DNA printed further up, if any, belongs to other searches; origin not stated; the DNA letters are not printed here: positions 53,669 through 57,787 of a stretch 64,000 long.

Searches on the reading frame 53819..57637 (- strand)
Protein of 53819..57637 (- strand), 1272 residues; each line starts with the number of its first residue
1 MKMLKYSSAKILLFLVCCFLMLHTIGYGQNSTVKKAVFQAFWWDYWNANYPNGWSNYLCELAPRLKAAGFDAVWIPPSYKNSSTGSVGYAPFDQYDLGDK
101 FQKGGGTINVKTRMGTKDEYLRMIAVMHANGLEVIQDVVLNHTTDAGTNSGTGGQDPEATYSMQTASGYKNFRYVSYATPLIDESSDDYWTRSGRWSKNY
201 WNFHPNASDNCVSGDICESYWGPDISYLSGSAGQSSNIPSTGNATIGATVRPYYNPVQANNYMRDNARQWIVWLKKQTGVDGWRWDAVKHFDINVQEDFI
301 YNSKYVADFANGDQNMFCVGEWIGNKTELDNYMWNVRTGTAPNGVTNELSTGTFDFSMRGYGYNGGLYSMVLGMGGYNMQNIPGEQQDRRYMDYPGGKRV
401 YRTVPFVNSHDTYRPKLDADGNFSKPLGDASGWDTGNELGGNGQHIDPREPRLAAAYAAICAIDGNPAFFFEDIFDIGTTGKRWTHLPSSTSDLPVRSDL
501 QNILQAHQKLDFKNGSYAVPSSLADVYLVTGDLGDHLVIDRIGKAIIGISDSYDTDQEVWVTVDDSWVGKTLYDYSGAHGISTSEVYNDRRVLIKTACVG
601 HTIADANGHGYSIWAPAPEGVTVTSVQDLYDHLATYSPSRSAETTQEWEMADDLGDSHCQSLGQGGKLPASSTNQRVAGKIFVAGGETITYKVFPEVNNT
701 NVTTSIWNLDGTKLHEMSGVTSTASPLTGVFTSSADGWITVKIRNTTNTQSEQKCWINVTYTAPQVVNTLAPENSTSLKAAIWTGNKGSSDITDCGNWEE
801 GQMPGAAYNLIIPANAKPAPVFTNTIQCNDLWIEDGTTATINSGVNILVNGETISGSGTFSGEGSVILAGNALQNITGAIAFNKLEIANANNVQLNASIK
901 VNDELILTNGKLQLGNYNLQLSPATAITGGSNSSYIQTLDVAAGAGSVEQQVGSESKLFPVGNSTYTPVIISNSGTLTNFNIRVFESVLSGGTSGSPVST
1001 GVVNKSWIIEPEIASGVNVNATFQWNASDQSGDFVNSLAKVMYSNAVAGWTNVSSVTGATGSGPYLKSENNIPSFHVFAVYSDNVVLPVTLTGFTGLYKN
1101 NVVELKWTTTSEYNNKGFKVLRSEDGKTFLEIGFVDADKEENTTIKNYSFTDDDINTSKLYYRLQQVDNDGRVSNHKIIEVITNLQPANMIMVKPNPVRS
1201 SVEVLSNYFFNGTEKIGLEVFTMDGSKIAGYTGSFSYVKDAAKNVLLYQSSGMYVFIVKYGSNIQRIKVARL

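Call 14: search_protein_families(library=ncbifam, proteins=[window:53819-57637:-])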
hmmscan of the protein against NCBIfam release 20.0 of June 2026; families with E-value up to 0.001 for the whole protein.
window:53819-57637:- (1272 aa): 13 families
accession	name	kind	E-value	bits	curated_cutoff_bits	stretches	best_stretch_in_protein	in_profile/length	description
NF006970.0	PRK09441.1-3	equivalog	2.3e-47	161.7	516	1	16-414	19-325/466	alpha-amylase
NF006969.0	PRK09441.1-2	equivalog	7.4e-32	110.8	382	2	35-149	4-111/483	alpha-amylase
NF006972.0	PRK09441.1-5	equivalog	9.4e-27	93.6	804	2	30-150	29-142/514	alpha-amylase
NF006971.0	PRK09441.1-4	equivalog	3.5e-26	92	781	2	35-147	4-109/484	alpha-amylase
NF006968.0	PRK09441.1-1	equivalog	1.2e-21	76.6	389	2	35-146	4-109/495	alpha-amylase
NF007060.0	PRK09505.2-5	equivalog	5.1e-07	28.1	790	1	65-144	244-323/690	alpha-amylase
TIGR02402.1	trehalose_TreZ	equivalog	1.4e-05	23.6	538.8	0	110-147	153-190/545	malto-oligosyltrehalose trehalohydrolase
TIGR02456.1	treS_nterm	equivalog_domain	0.0001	21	678.35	1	63-147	35-105/539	maltose alpha-D-glucosyltransferase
TIGR02100.1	glgX_debranch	equivalog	0.00024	19.3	640.9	1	116-151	243-278/688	glycogen debranching protein GlgX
NF008051.0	PRK10785.1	equivalog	0.00036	18.8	568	0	109-146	217-254/607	maltodextrin glucosidase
TIGR02103.1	pullul_strch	subfamily_domain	0.00047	18.3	697.6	1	118-150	405-437/900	pullulanase-type alpha-1,6-glucosidase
NF051899.1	BetGalacBglAAgro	equivalog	0.00072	18.1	900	0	66-146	38-104/537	beta-galactosidase BglA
NF002983.0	PRK03705.1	equivalog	0.00075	17.7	901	1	115-175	239-302/658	glycogen debranching protein GlgX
